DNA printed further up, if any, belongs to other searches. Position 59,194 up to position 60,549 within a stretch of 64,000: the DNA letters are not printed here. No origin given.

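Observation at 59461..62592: Leaderless non-specific nuclease paired with a leaderless kexin-like S8 protease: candidate protease-gated nuclease cassette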

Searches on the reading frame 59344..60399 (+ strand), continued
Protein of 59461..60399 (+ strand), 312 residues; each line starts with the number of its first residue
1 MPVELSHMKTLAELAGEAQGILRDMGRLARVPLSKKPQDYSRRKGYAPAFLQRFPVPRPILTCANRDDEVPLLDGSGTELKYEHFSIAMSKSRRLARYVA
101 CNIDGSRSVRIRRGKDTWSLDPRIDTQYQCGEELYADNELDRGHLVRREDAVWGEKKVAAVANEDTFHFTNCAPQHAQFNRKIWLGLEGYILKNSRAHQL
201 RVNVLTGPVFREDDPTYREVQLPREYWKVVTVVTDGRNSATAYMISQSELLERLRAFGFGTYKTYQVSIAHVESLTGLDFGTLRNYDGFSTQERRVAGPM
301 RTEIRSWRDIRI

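Call 36: predict_structure(alignment_id=A3)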
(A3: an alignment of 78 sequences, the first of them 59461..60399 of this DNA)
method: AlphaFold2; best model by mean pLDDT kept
length: 312 residues; sequences in the alignment: 78
mean_pLDDT: 85.0   pTM: 0.82
mean pLDDT of the five models: 85.0, 84.8, 83.9, 80.8, 76.6
residues with pLDDT >= 90: 173; 70-90: 89; 50-70: 33; < 50: 17
segments of 3 or more residues with pLDDT < 50: 23-30, 253-261
pLDDT, mean of each block of 10 residues (from residue 1): 69 63 48 80 96 95 90 97 98 96 96 87 95 85 87 96 94 79 73 89 96 91 92 91 78 43 79 95 93 88 76 69
secondary structure, 60 per line:
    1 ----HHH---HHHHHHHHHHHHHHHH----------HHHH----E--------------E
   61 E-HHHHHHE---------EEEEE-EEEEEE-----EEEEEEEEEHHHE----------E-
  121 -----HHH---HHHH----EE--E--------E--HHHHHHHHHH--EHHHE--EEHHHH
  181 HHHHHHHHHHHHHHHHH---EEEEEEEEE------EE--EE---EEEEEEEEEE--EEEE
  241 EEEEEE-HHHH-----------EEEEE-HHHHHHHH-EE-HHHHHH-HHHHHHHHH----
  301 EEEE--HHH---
elements in order: H11-26 H37-40 H63-68 E79-83 E85-90 E96-104 H132-135 H156-165 H177-197 E201-209 E225-234 E237-246 H248-251 E263-267 H269-276 H281-286 H288-296 E301-304

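Call 39: search_solved_structures(query=window:59461-60399:+, max_evalue=0.001, show_alignments=1)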
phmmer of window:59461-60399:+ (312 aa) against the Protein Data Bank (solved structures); distinct sequences matched with E-value up to 0.001: 15.
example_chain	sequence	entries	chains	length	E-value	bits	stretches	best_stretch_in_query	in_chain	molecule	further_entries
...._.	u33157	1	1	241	9.5e-09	38.1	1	84-281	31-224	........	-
1zm8_A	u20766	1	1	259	1.1e-08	37.8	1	84-281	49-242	Nuclease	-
9m0g_A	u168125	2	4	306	1.1e-06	31.3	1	47-211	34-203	Endonuclease G, mitochondrial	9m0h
6m3f_B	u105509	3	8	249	9.1e-06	28.3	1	121-211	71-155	Endonuclease G, mitochondrial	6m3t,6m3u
6lyf_A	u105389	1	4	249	9.8e-06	28.2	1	122-211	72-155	Endonuclease G, mitochondrial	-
6njt_A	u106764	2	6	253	1e-05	28.1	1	123-211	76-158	Endonuclease G, mitochondrial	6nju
7r6v_D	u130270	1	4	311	2.6e-05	26.8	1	76-280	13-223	Nuclease EXOG, mitochondrial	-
5t3v_A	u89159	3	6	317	2.8e-05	26.7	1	76-280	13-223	Nuclease EXOG, mitochondrial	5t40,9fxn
4a1n_A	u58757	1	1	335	3.2e-05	26.5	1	76-280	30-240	NUCLEASE EXOG, MITOCHONDRIAL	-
3ism_A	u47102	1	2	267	0.00019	24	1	110-214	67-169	CG8862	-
1g8t_A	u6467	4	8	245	0.00045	22.7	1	86-247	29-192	NUCLEASE SM2 ISOFORM | PROTEIN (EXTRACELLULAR ENDONUCLEASE) | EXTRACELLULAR ENDONUCLEASE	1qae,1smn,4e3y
1ql0_A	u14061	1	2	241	0.0005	22.6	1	89-247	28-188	NUCLEASE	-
7r6t_D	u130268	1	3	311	0.00054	22.5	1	76-280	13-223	Nuclease EXOG, mitochondrial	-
5t4i_A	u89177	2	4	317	0.00057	22.4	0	76-280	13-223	Nuclease EXOG, mitochondrial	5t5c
5zki_A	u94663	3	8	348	0.00073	22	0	76-280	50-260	Nuclease EXOG, mitochondrial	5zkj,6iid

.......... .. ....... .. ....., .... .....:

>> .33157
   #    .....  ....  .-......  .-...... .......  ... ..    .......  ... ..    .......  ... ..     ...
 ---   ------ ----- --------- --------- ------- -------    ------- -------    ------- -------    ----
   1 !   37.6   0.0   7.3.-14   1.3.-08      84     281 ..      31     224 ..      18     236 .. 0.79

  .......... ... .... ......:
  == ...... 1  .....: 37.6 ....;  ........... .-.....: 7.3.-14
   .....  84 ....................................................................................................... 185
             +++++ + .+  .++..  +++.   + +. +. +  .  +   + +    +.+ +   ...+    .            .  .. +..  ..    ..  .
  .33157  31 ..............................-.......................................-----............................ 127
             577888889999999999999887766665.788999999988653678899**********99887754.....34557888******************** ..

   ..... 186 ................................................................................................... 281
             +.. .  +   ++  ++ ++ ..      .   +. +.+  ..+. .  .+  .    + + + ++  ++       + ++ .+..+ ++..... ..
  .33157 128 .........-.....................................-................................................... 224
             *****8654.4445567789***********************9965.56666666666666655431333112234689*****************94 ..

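Call 41: fold_search(model_id=the predicted structure, library=pdb)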
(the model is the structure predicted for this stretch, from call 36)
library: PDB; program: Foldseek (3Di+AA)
matches with E <= 10: 301; with E <= 0.001: 192
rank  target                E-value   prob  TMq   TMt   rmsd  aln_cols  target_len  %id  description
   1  5gkp_B                2.0e-11  1.00  0.53  0.68   4.4       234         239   19  Crystal structure of the EndoG worm homologue CPS-6 H148A/F122A in complex with DNA (released 2016-11-23)
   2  4e3y_A                3.2e-11  1.00  0.53  0.67   4.7       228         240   19  X-ray structure of the Serratia marcescens endonuclease at 0.95 A resolution (released 2013-05-08)
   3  6iid_C                3.3e-11  1.00  0.49  0.53   5.5       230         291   20  Human EXOG-H140A in complex with RNA-DNA chimeric duplex (released 2019-04-03)
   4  6lyf_A                4.5e-11  1.00  0.50  0.71   5.4       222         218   22  Crystal structure of the mouse endonuclease EndoG(H138A/Se-Met) (released 2020-08-12)
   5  6nju_B                4.8e-11  1.00  0.51  0.69   5.7       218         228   23  Mouse endonuclease G mutant H97A bound to A-DNA (released 2020-01-08)
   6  6m3u_B                4.8e-11  1.00  0.50  0.66   7.1       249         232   22  Crystal structure of the mouse endonuclease EndoG(H138A/C100A), space group C2 (released 2021-10-20)
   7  7r6t_C                5.4e-11  1.00  0.51  0.55   4.4       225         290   21  Human EXOG complexed with dRP-containing DNA (released 2022-08-24)
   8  1qae_A                5.7e-11  1.00  0.51  0.65   4.0       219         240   19  THE ACTIVE SITE OF SERRATIA ENDONUCLEASE CONTAINS A CONSERVED MAGNESIUM-WATER CLUSTER (released 1999-05-18)
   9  5t3v_B                6.4e-11  1.00  0.50  0.52   5.8       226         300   20  A Novel domain in human EXOG converts apoptotic endonuclease to DNA-repair enzyme (released 2017-05-17)
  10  1ql0_A                7.2e-11  1.00  0.52  0.66   4.8       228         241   19  Sm Endonuclease from Seratia marcenscens at atomic resolution (released 2000-05-07)
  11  7mfh_A                7.2e-11  1.00  0.53  0.22  12.7       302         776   15  Crystal structure of BIO-32546 bound mouse Autotaxin (released 2022-04-13)
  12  7r6v_E                8.2e-11  1.00  0.49  0.53   4.8       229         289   21  Human EXOG complexed with dRP-containing DNA (released 2022-08-24)
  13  1zm8                  8.7e-11  1.00  0.52  0.67   5.2       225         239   24  Apo Crystal structure of Nuclease A from Anabaena sp. (released 2005-06-21)
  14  9fxn_B                9.2e-11  1.00  0.49  0.51   5.4       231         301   21  Human mitochondrial nuclease EXOG (hEXOG) (released 2024-07-31)
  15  5t4i_A                9.2e-11  1.00  0.50  0.53   5.3       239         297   21  A Novel domain in human EXOG converts apoptotic endonuclease to DNA-repair enzyme (released 2017-05-17)
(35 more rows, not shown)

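Call 57: search_dna_similar(query=window:59461-60399:+, collection=plasmids, mode=protein, max_rows=25, max_evalue=1e-20)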
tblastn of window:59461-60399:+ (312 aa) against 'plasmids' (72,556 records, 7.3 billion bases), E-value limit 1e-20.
Records with a match: 91; places in all: 93; records where one place covers at least 80% of the query: 54.
Best place of each record, by identity: <60% 91.
By first word of the organism name: Rhizobium 22; Bacillus 13; Sinorhizobium 8; Bradyrhizobium 7; Paracoccus 6; Arthrobacter 5; Mesorhizobium 4; Agrobacterium 4; Vibrio 3; Paenibacillus 2; and 15 more.
By predicted mobility (MOB-suite, as given by PLSDB): non-mobilizable 45; conjugative 33; mobilizable 13.
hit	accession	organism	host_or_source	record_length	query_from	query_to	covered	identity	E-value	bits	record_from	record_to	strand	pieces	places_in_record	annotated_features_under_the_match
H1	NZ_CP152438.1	Bacillus sp. BR3(2024)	-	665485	34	312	89%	50.5%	1e-76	261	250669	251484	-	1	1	DNA/RNA non-specific endonuclease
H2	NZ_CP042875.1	Bacillus cereus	Triticum aestivum L,tissue sample,root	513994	9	293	91%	49.1%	6e-77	262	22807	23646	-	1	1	DNA/RNA non-specific endonuclease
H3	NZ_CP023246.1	Bacillus cereus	bacteria,pure culture,air in Laboratory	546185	9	293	91%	49.1%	6e-77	262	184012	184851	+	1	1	DNA/RNA non-specific endonuclease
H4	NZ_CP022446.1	Bacillus cereus C1L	whole organism,rhizosphere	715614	34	312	89%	50.2%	8e-77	262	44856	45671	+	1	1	DNA/RNA non-specific endonuclease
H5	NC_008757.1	Polaromonas naphthalenivorans CJ2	-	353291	41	312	87%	48.4%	3e-71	246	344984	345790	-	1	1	DNA/RNA non-specific endonuclease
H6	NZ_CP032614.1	Bacillus thuringiensis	single cell,soil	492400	55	293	77%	54.6%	1e-76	261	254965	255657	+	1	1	DNA/RNA non-specific endonuclease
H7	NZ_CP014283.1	Bacillus thuringiensis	cell culture,soil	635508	55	293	77%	54.6%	1e-76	261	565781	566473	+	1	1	DNA/RNA non-specific endonuclease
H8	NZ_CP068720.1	Bacillus cereus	Angelica sinensis Dlies,single cell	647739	55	293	77%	54.6%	1e-76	261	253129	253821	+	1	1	DNA/RNA non-specific endonuclease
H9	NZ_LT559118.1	Nonomuraea gerenzanensis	-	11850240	39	293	82%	50.9%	2e-71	246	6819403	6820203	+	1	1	none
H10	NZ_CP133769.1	Paenibacillus polymyxa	soybean,single cell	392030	45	301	82%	50.2%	4e-74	254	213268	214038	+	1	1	DNA/RNA non-specific endonuclease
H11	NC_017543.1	Paenibacillus polymyxa M1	-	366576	45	301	82%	50.2%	4e-74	254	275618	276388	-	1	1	DNA/RNA non-specific endonuclease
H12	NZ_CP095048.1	Hymenobacter cellulosilyticus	single cell,air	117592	37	304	86%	45.8%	1e-34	244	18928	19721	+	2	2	DNA/RNA non-specific endonuclease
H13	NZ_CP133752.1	Pseudomonas aeruginosa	Homo sapiens,sputum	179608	39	312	88%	41.6%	7e-57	204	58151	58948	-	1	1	DNA/RNA non-specific endonuclease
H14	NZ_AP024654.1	Arthrobacter sp. NicSoilB4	-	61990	25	308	91%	40.0%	2e-54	198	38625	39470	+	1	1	DNA/RNA non-specific endonuclease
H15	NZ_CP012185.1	Pseudonocardia sp. EC080619-01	Apterostigma dentigerum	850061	40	297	83%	42.4%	4e-56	202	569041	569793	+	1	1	DNA/RNA non-specific endonuclease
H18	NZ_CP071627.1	Rhizobium leguminosarum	lentil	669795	40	296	82%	40.6%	3e-54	197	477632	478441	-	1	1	DNA/RNA non-specific endonuclease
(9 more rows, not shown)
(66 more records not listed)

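Call 59: get_annotated_region(hit=H2, flank=5000)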
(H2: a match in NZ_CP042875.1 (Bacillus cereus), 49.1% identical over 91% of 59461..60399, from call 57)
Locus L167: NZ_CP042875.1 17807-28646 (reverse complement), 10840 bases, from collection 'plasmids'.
description: Bacillus cereus strain 09 plasmid unnamed1, complete sequence
organism: Bacillus cereus (NCBI taxid 1396)
taxonomy: Bacteria; Bacillota; Bacilli; Bacillales; Bacillaceae; Bacillus; Bacillus cereus
host: -; source: Triticum aestivum L,tissue sample,root; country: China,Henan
typing (MOB-suite, as given by PLSDB): non-mobilizable; replicon rep_cluster_125; mating-pair formation MPF_T
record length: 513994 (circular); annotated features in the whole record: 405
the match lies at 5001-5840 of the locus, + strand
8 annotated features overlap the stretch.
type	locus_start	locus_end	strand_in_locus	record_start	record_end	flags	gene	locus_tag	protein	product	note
CDS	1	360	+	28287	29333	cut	-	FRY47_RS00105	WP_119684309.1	SpoIID/LytB domain-containing protein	-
CDS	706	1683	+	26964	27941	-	-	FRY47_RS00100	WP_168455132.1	hypothetical protein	-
CDS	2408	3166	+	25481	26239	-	-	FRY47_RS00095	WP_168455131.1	M12 family metallopeptidase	GO:0006508 - proteolysis [Evidence IEA]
CDS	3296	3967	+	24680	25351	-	-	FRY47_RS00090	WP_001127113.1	M12 family metallopeptidase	GO:0006508 - proteolysis [Evidence IEA]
CDS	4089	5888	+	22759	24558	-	-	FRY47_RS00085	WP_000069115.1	DNA/RNA non-specific endonuclease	-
CDS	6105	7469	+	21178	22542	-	-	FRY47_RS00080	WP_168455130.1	M14 family metallopeptidase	-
CDS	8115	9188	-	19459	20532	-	xerS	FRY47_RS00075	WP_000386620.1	tyrosine recombinase XerS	GO:0015074 - DNA integration [Evidence IEA]; GO:0006310 - DNA recombination [Evidence IEA]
CDS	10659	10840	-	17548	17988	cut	-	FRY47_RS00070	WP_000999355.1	hypothetical protein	-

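Call 60: get_annotated_region(hit=H5, flank=5000)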
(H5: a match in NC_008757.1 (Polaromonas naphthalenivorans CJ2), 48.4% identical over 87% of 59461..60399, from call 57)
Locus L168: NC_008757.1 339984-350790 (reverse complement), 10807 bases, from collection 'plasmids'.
description: Polaromonas naphthalenivorans CJ2 plasmid pPNAP01, complete sequence
organism: Polaromonas naphthalenivorans CJ2 (NCBI taxid 365044)
taxonomy: Bacteria; Pseudomonadota; Betaproteobacteria; Burkholderiales; Comamonadaceae; Polaromonas; Polaromonas naphthalenivorans; Polaromonas naphthalenivorans CJ2
host: -; source: -; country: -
typing (MOB-suite, as given by PLSDB): conjugative; replicon IncP; relaxase MOBH; mating-pair formation MPF_T
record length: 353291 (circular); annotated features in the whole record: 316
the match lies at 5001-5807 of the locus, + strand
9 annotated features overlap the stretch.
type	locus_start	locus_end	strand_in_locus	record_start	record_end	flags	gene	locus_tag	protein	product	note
CDS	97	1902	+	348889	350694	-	-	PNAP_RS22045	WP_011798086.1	serine protease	GO:0006508 - proteolysis [Evidence IEA]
CDS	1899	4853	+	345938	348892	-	-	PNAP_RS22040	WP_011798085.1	ATP-binding protein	-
CDS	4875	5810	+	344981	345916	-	-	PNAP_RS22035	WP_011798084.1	DNA/RNA non-specific endonuclease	-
CDS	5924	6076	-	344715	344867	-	-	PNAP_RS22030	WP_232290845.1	helix-turn-helix transcriptional regulator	-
CDS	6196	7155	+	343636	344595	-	-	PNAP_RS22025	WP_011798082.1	IS5-like element ISPna5 family transposase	GO:0006313 - DNA transposition [Evidence IEA]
CDS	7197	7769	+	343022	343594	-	-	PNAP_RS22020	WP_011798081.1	hypothetical protein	-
CDS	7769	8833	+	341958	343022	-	-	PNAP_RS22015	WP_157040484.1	hypothetical protein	-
CDS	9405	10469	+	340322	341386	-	-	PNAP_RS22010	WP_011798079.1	site-specific integrase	-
CDS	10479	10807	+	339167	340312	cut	-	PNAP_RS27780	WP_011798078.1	hypothetical protein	-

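Call 61: get_annotated_region(hit=H13, flank=5000)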
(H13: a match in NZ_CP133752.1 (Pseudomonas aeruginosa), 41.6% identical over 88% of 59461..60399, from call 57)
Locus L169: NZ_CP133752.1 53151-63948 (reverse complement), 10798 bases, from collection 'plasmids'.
description: Pseudomonas aeruginosa strain ZYPA1927 plasmid pZYPA1927, complete sequence
organism: Pseudomonas aeruginosa (NCBI taxid 287)
taxonomy: Bacteria; Pseudomonadota; Gammaproteobacteria; Pseudomonadales; Pseudomonadaceae; Pseudomonas; Pseudomonas aeruginosa
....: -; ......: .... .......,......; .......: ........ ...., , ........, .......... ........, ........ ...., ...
typing (MOB-suite, as given by PLSDB): non-mobilizable
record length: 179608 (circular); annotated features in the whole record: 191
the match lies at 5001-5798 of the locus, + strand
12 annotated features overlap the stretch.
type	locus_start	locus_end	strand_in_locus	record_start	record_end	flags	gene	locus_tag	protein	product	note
CDS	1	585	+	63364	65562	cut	-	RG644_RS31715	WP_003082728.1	TonB-dependent siderophore receptor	GO:0015891 - siderophore transport [Evidence IEA]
CDS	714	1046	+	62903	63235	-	-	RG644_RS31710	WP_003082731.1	YqjD family protein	-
CDS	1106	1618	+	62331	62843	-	-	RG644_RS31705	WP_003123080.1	hypothetical protein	-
CDS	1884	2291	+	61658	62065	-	-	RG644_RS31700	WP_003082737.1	SgcJ/EcaC family oxidoreductase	-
CDS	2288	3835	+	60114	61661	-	ilvA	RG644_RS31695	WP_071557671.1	threonine ammonia-lyase, biosynthetic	GO:0009097 - isoleucine biosynthetic process [Evidence IEA]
CDS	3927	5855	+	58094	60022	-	-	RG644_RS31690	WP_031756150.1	DNA/RNA non-specific endonuclease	-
CDS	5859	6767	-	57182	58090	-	-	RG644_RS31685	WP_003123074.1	LysR family transcriptional regulator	-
CDS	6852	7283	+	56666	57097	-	-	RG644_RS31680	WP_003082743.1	heme-binding protein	-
CDS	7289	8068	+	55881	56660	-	-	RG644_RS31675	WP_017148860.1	SDR family oxidoreductase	-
CDS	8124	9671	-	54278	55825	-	-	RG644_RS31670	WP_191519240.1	TerC family protein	-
CDS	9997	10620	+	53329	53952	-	-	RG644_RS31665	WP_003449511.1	class I SAM-dependent methyltransferase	-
CDS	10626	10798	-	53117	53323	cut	-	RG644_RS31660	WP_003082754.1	hypothetical protein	-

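Call 62: get_annotated_region(hit=H18, flank=5000)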
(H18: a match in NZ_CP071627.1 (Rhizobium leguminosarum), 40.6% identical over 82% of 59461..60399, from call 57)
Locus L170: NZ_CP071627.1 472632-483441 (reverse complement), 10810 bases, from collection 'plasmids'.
description: Rhizobium leguminosarum strain GLR17 plasmid p1, complete sequence
organism: Rhizobium leguminosarum (NCBI taxid 384)
taxonomy: Bacteria; Pseudomonadota; Alphaproteobacteria; Hyphomicrobiales; Rhizobiaceae; Rhizobium; Rhizobium leguminosarum
host: -; source: lentil; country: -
typing (MOB-suite, as given by PLSDB): non-mobilizable
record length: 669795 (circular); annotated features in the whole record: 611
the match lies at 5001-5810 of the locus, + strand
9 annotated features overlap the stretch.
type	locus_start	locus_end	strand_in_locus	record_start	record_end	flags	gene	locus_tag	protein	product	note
CDS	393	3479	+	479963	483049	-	-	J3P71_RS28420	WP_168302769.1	CHAT domain-containing protein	-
CDS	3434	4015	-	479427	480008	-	-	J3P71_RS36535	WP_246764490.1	hypothetical protein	-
CDS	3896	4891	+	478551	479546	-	-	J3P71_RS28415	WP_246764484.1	SIR2 family protein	-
CDS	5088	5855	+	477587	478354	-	-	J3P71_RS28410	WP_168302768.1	DNA/RNA non-specific endonuclease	-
CDS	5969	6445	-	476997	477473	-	-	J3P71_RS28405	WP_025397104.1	Lrp/AsnC family transcriptional regulator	-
CDS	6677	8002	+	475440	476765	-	-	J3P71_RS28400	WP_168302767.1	FAD-binding oxidoreductase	-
CDS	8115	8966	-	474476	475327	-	-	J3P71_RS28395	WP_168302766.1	alpha/beta hydrolase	-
CDS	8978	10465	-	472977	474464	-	-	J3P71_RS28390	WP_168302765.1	NAD-dependent succinate-semialdehyde dehydrogenase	-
CDS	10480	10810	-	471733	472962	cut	-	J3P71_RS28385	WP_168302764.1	iron-containing alcohol dehydrogenase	-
